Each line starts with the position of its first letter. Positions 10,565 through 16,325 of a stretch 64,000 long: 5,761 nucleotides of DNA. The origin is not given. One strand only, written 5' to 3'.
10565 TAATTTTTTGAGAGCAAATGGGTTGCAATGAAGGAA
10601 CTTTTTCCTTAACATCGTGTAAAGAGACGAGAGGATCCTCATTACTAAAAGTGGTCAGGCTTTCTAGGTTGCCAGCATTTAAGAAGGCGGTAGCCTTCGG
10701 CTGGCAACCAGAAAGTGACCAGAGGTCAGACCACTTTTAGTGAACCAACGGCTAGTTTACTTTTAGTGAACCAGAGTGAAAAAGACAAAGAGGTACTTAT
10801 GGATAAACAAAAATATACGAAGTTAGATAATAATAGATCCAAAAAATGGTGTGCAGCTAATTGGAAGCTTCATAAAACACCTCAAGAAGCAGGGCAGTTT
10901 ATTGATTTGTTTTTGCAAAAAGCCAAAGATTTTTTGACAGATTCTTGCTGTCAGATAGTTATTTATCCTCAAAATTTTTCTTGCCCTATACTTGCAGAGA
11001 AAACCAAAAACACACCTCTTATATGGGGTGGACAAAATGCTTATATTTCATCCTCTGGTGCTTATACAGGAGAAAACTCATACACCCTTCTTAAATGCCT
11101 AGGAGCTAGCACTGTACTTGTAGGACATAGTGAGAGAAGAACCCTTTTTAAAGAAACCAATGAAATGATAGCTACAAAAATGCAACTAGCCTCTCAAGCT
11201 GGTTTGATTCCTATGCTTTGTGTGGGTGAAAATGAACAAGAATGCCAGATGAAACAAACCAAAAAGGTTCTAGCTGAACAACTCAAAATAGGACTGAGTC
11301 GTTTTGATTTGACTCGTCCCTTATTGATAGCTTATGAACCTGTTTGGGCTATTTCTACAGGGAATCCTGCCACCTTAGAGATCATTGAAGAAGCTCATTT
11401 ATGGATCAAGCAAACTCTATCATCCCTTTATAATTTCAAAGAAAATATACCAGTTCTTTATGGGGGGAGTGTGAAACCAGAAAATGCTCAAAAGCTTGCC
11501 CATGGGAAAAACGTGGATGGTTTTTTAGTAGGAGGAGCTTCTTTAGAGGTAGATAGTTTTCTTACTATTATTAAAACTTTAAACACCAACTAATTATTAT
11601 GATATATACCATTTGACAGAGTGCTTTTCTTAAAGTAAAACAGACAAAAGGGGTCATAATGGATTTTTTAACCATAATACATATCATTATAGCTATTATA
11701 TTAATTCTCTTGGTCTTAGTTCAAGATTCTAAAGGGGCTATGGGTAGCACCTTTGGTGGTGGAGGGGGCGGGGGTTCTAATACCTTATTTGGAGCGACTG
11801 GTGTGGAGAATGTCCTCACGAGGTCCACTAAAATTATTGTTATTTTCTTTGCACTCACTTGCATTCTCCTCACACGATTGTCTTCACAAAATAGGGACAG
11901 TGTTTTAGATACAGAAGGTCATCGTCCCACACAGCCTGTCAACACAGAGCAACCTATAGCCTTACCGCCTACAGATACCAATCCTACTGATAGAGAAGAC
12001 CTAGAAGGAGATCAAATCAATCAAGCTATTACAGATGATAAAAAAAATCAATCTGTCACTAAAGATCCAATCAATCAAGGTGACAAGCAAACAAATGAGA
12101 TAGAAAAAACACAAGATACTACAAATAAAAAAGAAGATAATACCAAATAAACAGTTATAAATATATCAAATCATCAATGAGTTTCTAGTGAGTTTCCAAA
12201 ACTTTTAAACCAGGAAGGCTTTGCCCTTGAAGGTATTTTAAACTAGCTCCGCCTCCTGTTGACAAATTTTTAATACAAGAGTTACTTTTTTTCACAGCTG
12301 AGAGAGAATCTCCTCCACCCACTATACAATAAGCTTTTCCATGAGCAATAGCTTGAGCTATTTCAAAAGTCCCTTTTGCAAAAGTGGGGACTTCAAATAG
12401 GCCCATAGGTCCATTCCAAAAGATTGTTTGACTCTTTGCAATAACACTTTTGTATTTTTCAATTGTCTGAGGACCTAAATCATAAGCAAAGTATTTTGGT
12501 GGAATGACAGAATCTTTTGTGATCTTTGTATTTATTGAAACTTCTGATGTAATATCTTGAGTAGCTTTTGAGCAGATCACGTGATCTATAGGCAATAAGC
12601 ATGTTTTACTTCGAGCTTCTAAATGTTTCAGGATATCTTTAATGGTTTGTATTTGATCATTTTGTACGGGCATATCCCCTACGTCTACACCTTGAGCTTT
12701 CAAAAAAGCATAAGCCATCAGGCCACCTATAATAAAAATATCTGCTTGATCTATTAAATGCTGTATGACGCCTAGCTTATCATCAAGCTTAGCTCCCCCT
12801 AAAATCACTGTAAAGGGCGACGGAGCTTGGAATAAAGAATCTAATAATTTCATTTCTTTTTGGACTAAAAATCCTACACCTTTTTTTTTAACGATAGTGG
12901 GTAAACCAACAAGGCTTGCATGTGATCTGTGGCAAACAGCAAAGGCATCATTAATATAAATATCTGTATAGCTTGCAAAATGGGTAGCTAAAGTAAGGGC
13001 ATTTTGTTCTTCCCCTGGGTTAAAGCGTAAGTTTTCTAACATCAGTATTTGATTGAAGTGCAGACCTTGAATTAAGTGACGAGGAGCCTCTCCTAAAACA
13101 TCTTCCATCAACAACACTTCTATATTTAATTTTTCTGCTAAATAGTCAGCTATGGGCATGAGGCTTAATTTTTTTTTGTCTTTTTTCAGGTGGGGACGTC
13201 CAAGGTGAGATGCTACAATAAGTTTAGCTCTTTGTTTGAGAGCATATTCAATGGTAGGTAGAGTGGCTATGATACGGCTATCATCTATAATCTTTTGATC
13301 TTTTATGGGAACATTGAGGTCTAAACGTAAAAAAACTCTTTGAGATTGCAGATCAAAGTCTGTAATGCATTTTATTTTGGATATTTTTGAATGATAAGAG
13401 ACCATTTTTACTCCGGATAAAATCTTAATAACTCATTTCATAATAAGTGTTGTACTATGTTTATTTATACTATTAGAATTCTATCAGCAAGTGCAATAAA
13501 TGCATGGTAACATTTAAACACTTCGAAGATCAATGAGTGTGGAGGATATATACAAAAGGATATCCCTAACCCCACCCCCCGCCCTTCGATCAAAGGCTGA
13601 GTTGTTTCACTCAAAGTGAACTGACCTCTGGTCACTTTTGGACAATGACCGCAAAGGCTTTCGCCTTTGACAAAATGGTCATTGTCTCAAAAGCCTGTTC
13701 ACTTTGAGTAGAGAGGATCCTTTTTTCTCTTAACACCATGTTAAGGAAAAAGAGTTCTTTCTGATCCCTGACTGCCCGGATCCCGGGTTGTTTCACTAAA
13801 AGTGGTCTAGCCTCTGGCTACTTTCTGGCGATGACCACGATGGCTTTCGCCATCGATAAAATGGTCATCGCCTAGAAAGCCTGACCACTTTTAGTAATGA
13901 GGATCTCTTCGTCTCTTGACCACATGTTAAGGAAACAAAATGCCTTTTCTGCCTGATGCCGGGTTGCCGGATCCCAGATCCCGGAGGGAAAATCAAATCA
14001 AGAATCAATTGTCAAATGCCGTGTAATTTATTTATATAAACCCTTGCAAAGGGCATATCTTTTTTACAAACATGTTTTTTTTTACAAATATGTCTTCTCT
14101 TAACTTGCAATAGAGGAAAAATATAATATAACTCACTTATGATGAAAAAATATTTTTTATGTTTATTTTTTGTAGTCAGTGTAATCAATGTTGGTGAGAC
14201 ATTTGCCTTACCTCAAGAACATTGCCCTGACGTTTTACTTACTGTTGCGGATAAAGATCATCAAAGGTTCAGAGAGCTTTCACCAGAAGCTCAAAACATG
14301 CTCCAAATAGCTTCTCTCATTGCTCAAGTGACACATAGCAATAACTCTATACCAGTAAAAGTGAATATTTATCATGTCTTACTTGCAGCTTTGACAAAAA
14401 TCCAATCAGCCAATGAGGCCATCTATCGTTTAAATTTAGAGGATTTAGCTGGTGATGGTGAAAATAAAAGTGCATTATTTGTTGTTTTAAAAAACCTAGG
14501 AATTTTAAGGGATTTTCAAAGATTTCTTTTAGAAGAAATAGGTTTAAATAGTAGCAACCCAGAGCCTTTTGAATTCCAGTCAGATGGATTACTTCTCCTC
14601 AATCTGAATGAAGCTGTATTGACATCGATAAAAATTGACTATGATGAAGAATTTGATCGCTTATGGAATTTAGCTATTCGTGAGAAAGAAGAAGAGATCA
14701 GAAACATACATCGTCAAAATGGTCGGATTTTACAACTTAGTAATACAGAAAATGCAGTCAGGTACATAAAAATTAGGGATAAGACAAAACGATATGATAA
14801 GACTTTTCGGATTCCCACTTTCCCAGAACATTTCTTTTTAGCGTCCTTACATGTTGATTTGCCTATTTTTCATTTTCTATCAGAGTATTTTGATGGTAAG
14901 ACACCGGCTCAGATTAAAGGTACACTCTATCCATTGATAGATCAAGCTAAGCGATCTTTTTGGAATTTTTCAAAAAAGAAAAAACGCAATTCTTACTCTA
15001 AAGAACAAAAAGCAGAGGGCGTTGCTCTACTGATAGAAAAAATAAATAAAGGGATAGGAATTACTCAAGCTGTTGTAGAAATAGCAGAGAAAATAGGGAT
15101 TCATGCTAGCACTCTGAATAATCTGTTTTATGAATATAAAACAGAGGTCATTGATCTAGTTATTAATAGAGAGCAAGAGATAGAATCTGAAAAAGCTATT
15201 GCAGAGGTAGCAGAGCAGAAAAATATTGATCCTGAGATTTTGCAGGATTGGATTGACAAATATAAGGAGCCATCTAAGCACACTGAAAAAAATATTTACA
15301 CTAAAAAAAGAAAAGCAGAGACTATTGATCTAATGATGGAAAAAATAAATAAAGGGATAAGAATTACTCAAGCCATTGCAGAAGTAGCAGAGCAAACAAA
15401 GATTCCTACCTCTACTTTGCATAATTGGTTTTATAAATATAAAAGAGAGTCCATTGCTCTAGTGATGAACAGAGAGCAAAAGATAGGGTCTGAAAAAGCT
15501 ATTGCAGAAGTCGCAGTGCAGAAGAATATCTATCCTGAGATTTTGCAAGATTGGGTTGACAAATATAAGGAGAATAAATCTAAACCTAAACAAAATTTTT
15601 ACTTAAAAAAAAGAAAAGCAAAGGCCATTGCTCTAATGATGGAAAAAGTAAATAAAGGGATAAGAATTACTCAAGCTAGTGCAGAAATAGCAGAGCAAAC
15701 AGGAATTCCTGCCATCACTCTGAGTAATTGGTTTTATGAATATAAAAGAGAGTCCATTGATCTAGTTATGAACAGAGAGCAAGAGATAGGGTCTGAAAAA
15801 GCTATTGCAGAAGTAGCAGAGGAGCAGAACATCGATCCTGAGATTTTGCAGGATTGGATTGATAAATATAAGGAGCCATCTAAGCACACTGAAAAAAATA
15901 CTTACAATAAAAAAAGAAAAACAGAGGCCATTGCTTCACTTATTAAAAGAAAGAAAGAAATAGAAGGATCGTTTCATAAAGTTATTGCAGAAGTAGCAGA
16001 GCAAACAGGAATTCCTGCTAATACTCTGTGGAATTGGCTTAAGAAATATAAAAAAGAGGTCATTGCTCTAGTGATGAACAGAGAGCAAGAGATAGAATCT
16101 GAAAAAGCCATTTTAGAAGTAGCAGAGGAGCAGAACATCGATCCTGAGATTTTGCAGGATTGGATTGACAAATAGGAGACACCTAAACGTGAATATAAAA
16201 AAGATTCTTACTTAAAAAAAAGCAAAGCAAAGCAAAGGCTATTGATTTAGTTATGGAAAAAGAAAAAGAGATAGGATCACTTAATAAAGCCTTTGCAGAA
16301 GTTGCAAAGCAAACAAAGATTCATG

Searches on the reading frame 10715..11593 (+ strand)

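Call 23: search_protein_families(library=pfam, proteins=[window:10715-11593:+], max_evalue=0.01)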
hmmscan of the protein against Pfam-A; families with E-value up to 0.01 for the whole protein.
window:10715-11593:+ (292 aa): 1 family
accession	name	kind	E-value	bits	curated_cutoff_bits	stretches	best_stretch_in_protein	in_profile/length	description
PF00121.24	TIM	-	3.3e-74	249.9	20.1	1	45-288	2-244/245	Triosephosphate isomerase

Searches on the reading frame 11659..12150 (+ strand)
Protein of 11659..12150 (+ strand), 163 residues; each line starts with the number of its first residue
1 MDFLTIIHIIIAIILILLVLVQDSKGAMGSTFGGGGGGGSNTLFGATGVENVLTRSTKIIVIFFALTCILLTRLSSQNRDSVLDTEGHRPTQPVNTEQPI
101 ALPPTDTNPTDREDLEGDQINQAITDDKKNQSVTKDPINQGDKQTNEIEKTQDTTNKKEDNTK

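Call 23: search_protein_families(library=pfam, proteins=[window:11659-12150:+], max_evalue=0.01)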
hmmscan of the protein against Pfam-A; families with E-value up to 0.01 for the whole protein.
window:11659-12150:+ (163 aa): 1 family
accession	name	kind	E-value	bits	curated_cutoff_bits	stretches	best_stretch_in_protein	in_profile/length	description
PF03840.19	SecG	-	5e-19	68.6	29.2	1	3-72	1-68/70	Preprotein translocase SecG subunit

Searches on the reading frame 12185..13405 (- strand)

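Call 23: search_protein_families(library=pfam, proteins=[window:12185-13405:-], max_evalue=0.01)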
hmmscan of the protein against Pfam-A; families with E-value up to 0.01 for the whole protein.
window:12185-13405:- (406 aa): 1 family
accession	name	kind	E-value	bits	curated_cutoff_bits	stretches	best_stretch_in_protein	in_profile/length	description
PF00162.24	PGK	-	5e-126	421.2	27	1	14-395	1-379/379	Phosphoglycerate kinase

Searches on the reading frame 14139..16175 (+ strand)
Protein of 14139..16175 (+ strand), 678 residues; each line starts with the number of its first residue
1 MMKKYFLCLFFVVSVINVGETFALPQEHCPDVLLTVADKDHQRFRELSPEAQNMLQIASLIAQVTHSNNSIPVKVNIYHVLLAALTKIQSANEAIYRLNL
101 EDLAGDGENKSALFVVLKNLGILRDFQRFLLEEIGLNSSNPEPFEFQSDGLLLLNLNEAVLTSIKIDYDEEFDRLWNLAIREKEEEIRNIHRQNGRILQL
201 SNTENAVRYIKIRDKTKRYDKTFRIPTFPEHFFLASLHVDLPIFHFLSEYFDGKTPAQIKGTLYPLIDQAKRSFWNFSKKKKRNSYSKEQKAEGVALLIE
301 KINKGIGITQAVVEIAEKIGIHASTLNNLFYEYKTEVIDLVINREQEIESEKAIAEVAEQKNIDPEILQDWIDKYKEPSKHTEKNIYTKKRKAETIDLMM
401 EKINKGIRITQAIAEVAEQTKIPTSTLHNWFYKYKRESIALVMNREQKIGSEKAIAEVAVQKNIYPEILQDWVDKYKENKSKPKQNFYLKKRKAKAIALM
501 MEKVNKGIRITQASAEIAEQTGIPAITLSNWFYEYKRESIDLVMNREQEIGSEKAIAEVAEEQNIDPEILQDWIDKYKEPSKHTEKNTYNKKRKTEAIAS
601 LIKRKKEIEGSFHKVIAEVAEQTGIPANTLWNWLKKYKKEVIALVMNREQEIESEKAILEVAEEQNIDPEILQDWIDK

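Call 9: search_protein_families(library=pfam, proteins=[window:14139-16175:+])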
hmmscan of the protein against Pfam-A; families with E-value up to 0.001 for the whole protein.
window:14139-16175:+ (678 aa): 16 families
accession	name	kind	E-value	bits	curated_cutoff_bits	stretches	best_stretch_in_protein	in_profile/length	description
PF01527.26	HTH_Tnp_1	-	2.2e-22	79.5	24.1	0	614-641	24-51/75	Transposase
PF13384.12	HTH_23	-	5.3e-14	52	24.6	0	616-639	20-43/50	Homeodomain-like domain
PF13542.12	HTH_Tnp_ISL3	-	8.8e-13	48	27.4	0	616-637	29-50/51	Helix-turn-helix domain of transposase family ISL3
PF13518.12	HTH_28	-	2.7e-09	37.4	25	0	556-579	15-38/52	Helix-turn-helix domain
PF13411.12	MerR_1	-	7.5e-09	36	21.6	0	556-603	3-50/69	MerR HTH family regulatory protein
PF00376.29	MerR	-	5.4e-08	33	28.2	0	413-430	2-19/38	MerR family regulatory protein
PF24453.1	DUF7569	-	1.8e-06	28.4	27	0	561-590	32-61/70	Family of unknown function (DUF7569)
PF13022.12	HTH_Tnp_1_2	-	2.6e-05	24.8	27.9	0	608-644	20-55/122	Helix-turn-helix of insertion element transposase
PF01381.28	HTH_3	-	3.1e-05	24.4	23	0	305-330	7-30/55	Helix-turn-helix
PF08281.18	Sigma70_r4_2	-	3.1e-05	24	25.7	0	616-638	29-51/54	Sigma-70, region 4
PF08822.17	DUF1804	-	3.8e-05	24.1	29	0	512-601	20-104/164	Protein of unknown function (DUF1804)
PF23125.1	Xre-MbcA-ParS_M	-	5e-05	23.4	27.8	0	414-443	5-32/51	Antitoxin Xre/MbcA/ParS-like, middle domain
PF04967.18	HTH_10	-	0.00022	21.4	23.1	0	616-642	26-52/53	HTH DNA binding domain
PF09339.16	HTH_IclR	-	0.00031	20.9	22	0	413-429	21-37/52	IclR helix-turn-helix domain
PF21321.3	HTH_66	-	0.00037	21.3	24.3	0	514-541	5-32/83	Putative DNA-binding HTH domain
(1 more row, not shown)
